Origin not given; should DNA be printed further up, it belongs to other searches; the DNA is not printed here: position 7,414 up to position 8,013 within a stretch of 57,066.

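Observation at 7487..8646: Tandem pair of compositionally foreign GC-rich mini-genes sharing a conserved structured leader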

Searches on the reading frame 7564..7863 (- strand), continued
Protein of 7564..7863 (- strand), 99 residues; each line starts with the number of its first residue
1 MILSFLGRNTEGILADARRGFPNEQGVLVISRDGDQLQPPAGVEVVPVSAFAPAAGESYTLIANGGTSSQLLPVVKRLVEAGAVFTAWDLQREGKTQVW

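Call 82: search_protein_representatives(alignment_id=A1)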
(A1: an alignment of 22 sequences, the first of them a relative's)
Query: 22 sequences, 111 profile positions. Proteins with E-value up to 0.001 (for the whole library): 164; up to 1e-10: 83; up to 1e-30: 14. The best 150 are listed.
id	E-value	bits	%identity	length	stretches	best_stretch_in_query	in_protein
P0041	2.9e-82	288.1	-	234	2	3-102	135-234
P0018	8.9e-47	173.9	-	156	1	4-107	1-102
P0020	3.1e-44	165.7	-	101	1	1-102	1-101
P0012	4.5e-39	149.1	-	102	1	4-91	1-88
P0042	1.5e-36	140.9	-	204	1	4-102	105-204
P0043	2.0e-36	140.5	-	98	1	4-102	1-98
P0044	2.2e-35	137.1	-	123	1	3-102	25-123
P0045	7.1e-34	132.3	-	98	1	4-102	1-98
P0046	1.2e-33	131.6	-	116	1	4-102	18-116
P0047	4.0e-33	129.9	-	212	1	4-102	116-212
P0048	3.2e-32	127.0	-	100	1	3-100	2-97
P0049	3.4e-32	126.9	-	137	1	4-105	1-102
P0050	4.4e-31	123.3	-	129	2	3-102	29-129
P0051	8.5e-31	122.4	-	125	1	4-101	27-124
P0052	3.1e-30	120.6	-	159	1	4-98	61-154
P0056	5.2e-27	110.2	-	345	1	3-105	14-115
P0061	3.0e-24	101.3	-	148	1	3-108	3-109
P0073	4.3e-21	91.2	-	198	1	4-101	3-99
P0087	5.6e-16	74.7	-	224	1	6-100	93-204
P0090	7.0e-15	71.2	-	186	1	4-103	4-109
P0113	1.5e-11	60.4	-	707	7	15-74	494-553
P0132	1.2e-09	54.2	-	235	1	5-102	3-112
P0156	2.6e-07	46.8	-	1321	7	18-75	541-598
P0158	4.4e-07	46.0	-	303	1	3-100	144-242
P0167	2.1e-06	43.9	-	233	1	5-100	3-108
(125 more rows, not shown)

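Call 83: search_protein_families(library=pfam, proteins=[P0056, P0158, P0132, P0113, P0156, P0073, P0090, P0167, P0087, P0061], max_evalue=0.01)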
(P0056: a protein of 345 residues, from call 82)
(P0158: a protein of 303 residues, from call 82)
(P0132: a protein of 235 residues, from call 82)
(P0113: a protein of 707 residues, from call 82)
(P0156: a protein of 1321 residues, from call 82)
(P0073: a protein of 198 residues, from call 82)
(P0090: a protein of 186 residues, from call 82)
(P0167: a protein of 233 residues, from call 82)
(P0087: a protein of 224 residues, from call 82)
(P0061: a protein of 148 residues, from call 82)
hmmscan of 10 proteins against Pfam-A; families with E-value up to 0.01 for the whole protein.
P0056 (345 aa): 0 families

P0158 (303 aa): 0 families

P0132 (235 aa): 0 families

P0113 (707 aa): 13 families
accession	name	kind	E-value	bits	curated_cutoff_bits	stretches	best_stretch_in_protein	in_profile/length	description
PF17963.7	Big_9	-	1.3e-107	353.3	23.6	8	534-626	3-89/89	Bacterial Ig domain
PF17803.7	Cadherin_4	-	2.5e-93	307.1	25.1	7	521-595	1-71/71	Bacterial cadherin-like domain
PF17892.7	Cadherin_5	-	2.3e-54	181.7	26.5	6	133-228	3-98/98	Cadherin-like domain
PF16184.11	Cadherin_3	-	1.5e-18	67.1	25.5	0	591-626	70-105/106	Cadherin-like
PF02010.21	REJ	-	1.3e-08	34.4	25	0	92-135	377-420/452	REJ domain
PF22352.2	K319L-like_PKD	-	1.7e-08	34.8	27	0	206-227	63-84/84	K319L-like, PKD domain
PF16103.11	DUF4822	-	5.9e-07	30.2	25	0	201-233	86-118/123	Domain of unknown function (DUF4822)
PF22036.2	MoaF_like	-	8.2e-06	26.1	27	0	206-233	23-50/94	MoaF-like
PF23237.1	HYR_4C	-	0.00013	22.5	27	0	571-627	20-73/73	HYR-like domain with 4 cysteines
PF16403.11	Bact_surface_Ig-like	-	0.00049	20.5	27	0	607-627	51-71/71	Bacterial surface protein, Ig-like domain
PF14310.12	Fn3-like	-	0.00056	20.4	25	0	521-558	35-71/71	Fibronectin type III-like domain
PF05986.19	ADAMTS_spacer1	-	0.004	17.9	23.6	0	379-417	42-80/115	ADAM-TS Spacer 1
PF17936.7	Big_6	-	0.0049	17.5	27.6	0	70-123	25-78/83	Bacterial Ig domain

P0156 (1321 aa): 12 families
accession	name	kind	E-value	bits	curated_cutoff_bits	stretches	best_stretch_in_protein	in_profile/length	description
PF17963.7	Big_9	-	3e-141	461.2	23.6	10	775-861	1-88/89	Bacterial Ig domain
PF17803.7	Cadherin_4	-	5.3e-104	341.3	25.1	9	165-239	1-71/71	Bacterial cadherin-like domain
PF17892.7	Cadherin_5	-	1.9e-77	255.7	26.5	9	775-863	2-97/98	Cadherin-like domain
PF16184.11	Cadherin_3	-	4.1e-27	94.7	25.5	0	235-271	70-106/106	Cadherin-like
PF00028.23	Cadherin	-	9.7e-17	61.6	28.8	2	1002-1066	16-82/93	Cadherin domain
PF22352.2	K319L-like_PKD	-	2.4e-07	31.1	27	0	50-71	63-84/84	K319L-like, PKD domain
PF16103.11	DUF4822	-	8.7e-07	29.7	25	0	518-577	59-118/123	Domain of unknown function (DUF4822)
PF23237.1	HYR_4C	-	4.7e-06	27.1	27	0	415-471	20-73/73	HYR-like domain with 4 cysteines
PF22036.2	MoaF_like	-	0.0001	22.6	27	0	449-477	22-50/94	MoaF-like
PF25692.1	Phage_depo_C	-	0.0003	21.6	25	0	681-710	50-79/90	Phage depolymerase C-terminal beta sandwich domain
PF02010.21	REJ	-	0.00051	19.2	25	0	45-79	386-420/452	REJ domain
PF16403.11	Bact_surface_Ig-like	-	0.0063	17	27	0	52-71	52-71/71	Bacterial surface protein, Ig-like domain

P0073 (198 aa): 0 families

P0090 (186 aa): 0 families

P0167 (233 aa): 0 families

P0087 (224 aa): 0 families

P0061 (148 aa): 0 families

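Call 88: find_encoding_contigs(protein=P0001, flank=3000, max_places=6)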
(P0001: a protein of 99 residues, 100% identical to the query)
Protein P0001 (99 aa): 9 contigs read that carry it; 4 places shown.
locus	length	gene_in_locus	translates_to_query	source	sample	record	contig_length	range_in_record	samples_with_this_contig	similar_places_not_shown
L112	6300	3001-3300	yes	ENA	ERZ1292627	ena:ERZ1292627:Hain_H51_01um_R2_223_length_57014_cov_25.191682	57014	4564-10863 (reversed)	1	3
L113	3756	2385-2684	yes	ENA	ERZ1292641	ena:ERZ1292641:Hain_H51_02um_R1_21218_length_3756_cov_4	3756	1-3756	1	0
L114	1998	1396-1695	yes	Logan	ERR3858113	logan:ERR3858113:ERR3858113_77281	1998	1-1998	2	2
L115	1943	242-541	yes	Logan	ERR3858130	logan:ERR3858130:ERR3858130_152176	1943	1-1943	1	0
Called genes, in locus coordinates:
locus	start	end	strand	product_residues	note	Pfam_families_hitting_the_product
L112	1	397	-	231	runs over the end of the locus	PF22935:RM44_endonuclase (weak), PF14622:Ribonucleas_3_3, PF00636:Ribonuclease_3, PF00035:dsrm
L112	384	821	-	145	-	PF01029:NusB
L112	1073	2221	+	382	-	PF23446:LysM1_NFP_LYK (faint), PF01476:LysM, PF23473:LysM3_LYK4_5 (faint), PF01476:LysM, PF01551:Peptidase_M23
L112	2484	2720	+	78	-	-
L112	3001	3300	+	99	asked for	-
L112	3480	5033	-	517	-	PF05362:Lon_C (weak), PF13541:ChlI, PF00158:Sigma54_activat (faint), PF01078:Mg_chelatase, PF07728:AAA_5, PF00493:MCM, PF13335:Mg_chelatase_C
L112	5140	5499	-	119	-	PF01258:zf-dskA_traR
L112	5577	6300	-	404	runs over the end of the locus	-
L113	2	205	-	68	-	?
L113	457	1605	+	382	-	PF23446:LysM1_NFP_LYK (faint), PF01476:LysM, PF23473:LysM3_LYK4_5 (faint), PF01476:LysM, PF01551:Peptidase_M23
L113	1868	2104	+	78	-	-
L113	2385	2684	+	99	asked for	-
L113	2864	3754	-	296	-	?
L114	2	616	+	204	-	?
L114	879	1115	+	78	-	-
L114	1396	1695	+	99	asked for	-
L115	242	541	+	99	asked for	-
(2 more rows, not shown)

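Call 89: search_solved_structures(query=A1, max_evalue=10)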
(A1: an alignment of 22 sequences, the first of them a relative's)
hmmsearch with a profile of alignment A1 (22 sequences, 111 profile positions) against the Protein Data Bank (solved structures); distinct sequences matched with E-value up to 10: 0.

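Call 105: fold_search(model_id=the predicted structure, library=viral)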
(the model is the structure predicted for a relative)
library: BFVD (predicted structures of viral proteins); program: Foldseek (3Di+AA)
matches with E <= 10: 967; with E <= 0.001: 0
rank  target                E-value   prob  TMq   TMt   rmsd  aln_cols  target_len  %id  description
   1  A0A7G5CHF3            2.7e-02  0.84  0.43  0.30   5.6       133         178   12  (no name in the UniProt tables at hand)
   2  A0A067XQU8            4.2e-02  0.91  0.52  0.23   5.6       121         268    9  (no name in the UniProt tables at hand)
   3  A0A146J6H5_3          5.4e-02  0.60  0.42  0.06   7.2       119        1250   11  (no name in the UniProt tables at hand)
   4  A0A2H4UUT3            5.8e-02  0.47  0.37  0.11   5.8       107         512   12  Methyltransferase [Bodo saltans virus]
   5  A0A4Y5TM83            6.6e-02  0.66  0.44  0.40   5.7       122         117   11  (no name in the UniProt tables at hand)
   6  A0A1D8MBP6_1          7.0e-02  0.44  0.37  0.05   8.5       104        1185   14  Polyprotein (Fragment) [Ceratobasidium endornavirus H]
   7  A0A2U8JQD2            8.5e-02  0.51  0.36  0.04   5.7        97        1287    9  Nonstructural polyprotein (Fragment) [Darwin betaflexivirus 1]
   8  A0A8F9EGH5            9.7e-02  0.54  0.42  0.23   5.6       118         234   14  Putative coat protein (Fragment) [Sisal-associated dsRNA virus C]
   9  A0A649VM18            9.7e-02  0.47  0.40  0.38   8.3       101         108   16  Uncharacterized protein [Gordonia phage Chidiebere]
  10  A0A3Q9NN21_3          9.7e-02  0.44  0.36  0.05   6.0        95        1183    4  (no name in the UniProt tables at hand)
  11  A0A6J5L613            1.0e-01  0.66  0.45  0.27   7.2       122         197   10  Uncharacterized protein [uncultured Caudovirales phage]
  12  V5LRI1                1.0e-01  0.38  0.37  0.13   6.5       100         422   14  (no name in the UniProt tables at hand)
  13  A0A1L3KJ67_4          1.0e-01  0.38  0.36  0.05   6.2        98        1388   17  Replicase polyprotein 1ab (Fragment) [Xinzhou nematode virus 6]
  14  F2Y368                1.0e-01  0.16  0.28  0.21   9.9       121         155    4  (no name in the UniProt tables at hand)
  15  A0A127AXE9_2          1.1e-01  0.44  0.38  0.05   5.0        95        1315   12  Polyprotein [Rhizoctonia solani endornavirus 2]
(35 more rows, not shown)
